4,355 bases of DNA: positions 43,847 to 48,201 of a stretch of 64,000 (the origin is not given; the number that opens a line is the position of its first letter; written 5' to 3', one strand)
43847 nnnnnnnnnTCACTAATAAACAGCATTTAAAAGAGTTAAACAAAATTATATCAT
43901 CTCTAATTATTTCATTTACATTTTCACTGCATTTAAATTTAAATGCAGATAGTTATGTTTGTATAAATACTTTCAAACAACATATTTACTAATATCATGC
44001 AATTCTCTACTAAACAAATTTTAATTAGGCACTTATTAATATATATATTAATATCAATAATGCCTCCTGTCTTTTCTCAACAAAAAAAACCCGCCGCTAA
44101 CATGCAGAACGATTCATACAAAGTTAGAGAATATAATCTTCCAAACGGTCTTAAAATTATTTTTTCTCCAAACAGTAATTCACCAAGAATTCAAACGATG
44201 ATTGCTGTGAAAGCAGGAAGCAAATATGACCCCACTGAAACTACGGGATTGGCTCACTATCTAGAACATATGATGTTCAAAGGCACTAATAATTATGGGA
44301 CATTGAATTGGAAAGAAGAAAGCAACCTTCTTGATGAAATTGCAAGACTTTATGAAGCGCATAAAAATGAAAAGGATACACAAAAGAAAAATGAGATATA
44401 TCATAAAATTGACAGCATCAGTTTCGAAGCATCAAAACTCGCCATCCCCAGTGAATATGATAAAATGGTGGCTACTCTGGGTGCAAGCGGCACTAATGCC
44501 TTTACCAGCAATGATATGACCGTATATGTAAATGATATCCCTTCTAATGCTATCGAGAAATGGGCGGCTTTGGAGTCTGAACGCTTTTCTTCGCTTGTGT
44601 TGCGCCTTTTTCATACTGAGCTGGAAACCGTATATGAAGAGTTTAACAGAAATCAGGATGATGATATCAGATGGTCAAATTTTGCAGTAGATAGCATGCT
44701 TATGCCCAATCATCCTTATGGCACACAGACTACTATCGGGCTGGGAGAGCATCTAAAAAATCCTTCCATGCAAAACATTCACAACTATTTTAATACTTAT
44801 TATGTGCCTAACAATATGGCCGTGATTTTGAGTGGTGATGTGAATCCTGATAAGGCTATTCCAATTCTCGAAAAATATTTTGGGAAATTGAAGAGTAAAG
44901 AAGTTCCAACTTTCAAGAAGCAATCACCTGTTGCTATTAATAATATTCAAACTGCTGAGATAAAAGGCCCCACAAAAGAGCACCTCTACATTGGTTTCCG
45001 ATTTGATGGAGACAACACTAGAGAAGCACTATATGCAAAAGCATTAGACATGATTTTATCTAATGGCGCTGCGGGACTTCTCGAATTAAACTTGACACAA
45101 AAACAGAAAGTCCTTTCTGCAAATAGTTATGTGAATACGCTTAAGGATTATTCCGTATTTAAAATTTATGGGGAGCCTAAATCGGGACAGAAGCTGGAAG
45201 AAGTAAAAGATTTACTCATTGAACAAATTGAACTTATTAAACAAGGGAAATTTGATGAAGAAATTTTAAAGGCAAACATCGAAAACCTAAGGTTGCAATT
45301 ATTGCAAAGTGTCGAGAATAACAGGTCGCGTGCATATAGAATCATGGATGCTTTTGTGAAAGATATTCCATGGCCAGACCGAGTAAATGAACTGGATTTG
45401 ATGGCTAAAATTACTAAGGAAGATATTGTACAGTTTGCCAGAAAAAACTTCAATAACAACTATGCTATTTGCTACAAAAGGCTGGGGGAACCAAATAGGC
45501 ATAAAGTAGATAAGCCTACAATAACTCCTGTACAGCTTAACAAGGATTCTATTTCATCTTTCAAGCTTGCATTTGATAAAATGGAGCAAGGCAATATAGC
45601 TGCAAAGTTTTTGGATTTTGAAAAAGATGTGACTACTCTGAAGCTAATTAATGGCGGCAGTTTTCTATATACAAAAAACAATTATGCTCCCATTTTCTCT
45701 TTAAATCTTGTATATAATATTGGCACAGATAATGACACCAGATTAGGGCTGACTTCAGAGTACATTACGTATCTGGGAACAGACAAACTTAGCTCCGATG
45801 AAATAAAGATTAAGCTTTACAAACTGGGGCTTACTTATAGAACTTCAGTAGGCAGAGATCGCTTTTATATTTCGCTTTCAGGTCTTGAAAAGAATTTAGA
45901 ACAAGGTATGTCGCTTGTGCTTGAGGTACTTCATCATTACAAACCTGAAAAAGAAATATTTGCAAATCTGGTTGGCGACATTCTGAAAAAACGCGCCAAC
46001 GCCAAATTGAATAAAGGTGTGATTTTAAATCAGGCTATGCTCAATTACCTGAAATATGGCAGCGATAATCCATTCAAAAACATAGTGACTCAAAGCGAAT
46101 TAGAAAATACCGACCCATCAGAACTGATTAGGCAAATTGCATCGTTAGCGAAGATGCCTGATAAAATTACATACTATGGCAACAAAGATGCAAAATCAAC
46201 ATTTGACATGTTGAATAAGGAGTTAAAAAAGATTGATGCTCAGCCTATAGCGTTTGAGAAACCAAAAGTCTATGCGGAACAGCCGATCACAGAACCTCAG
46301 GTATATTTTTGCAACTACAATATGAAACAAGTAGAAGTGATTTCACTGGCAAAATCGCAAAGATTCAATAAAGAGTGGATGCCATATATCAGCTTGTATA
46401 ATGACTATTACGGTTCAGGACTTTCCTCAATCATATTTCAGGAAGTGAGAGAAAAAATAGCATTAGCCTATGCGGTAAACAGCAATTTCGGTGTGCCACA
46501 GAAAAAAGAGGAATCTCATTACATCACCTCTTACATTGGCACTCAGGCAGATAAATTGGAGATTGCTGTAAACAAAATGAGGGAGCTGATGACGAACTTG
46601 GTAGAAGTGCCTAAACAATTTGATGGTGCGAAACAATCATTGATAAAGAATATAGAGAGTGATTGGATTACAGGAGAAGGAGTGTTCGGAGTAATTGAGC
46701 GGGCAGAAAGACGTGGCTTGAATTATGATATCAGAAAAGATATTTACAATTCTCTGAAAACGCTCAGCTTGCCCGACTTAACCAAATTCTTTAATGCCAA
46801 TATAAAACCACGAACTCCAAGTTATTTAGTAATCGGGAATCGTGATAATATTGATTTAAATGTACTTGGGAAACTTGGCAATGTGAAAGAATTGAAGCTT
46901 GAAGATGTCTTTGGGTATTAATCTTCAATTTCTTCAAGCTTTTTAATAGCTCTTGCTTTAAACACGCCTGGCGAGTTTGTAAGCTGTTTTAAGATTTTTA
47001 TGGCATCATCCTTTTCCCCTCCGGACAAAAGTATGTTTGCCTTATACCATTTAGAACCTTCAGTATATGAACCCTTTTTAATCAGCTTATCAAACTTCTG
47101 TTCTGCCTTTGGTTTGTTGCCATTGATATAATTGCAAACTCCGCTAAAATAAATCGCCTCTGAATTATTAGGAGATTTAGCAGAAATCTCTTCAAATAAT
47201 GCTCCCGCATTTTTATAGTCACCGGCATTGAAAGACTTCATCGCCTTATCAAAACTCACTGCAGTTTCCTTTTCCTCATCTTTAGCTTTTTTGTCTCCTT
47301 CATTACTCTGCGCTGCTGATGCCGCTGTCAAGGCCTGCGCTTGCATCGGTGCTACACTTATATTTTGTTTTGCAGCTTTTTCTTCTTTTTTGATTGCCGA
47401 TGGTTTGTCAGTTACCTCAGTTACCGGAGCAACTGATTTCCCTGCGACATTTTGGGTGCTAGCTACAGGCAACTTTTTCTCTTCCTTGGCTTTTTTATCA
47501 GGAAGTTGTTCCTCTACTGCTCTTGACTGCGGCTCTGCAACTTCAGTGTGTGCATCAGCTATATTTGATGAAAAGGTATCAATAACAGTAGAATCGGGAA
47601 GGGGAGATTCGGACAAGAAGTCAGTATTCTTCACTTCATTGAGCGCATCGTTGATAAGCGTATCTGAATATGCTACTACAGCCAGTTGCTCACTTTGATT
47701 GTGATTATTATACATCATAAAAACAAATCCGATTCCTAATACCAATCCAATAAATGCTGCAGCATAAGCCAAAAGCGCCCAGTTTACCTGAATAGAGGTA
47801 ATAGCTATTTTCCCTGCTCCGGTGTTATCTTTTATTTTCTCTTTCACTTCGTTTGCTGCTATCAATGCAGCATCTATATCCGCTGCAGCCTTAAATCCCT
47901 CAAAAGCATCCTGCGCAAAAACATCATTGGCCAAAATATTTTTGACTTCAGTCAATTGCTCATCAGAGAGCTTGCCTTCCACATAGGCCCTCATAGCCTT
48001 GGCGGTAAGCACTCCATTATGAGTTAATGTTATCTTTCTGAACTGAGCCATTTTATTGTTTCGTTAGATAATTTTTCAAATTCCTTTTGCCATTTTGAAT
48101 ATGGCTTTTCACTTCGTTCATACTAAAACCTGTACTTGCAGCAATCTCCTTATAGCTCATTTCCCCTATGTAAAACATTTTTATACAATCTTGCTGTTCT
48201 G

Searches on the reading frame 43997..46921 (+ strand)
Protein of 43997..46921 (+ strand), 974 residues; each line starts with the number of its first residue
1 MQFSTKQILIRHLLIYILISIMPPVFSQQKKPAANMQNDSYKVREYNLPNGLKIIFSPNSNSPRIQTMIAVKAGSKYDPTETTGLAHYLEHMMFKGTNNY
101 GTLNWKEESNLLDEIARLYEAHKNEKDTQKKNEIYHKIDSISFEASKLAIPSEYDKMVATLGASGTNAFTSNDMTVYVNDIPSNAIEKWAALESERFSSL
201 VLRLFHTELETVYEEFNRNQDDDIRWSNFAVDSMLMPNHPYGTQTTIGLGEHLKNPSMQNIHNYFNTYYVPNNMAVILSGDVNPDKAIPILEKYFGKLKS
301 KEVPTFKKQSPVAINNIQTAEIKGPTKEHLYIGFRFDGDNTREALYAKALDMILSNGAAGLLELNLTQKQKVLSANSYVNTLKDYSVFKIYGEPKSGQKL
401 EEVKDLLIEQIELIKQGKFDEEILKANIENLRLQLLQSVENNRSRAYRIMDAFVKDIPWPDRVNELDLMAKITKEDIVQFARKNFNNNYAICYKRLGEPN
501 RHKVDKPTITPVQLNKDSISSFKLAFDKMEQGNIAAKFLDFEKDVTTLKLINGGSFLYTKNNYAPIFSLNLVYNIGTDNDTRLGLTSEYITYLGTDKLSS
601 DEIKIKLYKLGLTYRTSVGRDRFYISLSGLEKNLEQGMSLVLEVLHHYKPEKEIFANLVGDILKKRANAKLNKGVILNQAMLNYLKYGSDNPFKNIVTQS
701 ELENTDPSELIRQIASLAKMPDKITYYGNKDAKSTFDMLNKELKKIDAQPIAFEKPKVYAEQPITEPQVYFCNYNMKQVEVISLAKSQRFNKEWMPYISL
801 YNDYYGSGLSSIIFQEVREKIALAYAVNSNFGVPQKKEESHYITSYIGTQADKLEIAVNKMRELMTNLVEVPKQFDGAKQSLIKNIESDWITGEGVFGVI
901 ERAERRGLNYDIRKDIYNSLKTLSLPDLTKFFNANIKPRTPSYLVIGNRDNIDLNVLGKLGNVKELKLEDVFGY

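Call 73: search_protein_families(library=pfam, proteins=[window:43997-46921:+], max_evalue=0.00001)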
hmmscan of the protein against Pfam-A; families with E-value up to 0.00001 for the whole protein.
window:43997-46921:+ (974 aa): 2 families
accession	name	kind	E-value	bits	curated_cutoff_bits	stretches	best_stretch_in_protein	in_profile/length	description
PF05193.26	Peptidase_M16_C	-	6.4e-39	134.1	23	2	259-430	5-180/181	Peptidase M16 inactive domain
PF00675.25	Peptidase_M16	-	1.6e-17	64.2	22.3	1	59-104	7-52/149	Insulinase (Peptidase family M16)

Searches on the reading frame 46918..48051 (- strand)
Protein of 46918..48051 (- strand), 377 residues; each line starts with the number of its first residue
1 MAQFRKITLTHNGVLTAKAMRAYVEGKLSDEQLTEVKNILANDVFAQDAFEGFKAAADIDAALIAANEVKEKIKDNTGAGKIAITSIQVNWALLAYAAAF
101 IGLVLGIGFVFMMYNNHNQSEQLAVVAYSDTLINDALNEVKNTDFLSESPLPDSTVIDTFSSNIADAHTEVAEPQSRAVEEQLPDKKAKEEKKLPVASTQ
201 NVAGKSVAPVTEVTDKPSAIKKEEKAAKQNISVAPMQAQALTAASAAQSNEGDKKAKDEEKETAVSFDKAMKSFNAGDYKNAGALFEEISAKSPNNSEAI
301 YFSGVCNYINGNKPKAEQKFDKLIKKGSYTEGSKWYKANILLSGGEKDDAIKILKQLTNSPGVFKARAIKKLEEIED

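Call 73: search_protein_families(library=pfam, proteins=[window:46918-48051:-], max_evalue=0.00001)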
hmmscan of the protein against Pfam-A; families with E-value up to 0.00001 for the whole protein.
window:46918-48051:- (377 aa): 2 families
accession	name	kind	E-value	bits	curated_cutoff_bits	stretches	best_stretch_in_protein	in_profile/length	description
PF14559.12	TPR_19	-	1.8e-07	31.8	25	0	276-323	4-51/68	Tetratricopeptide repeat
PF13432.12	TPR_16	-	1.1e-06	29.4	32.7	0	274-327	8-61/65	Tetratricopeptide repeat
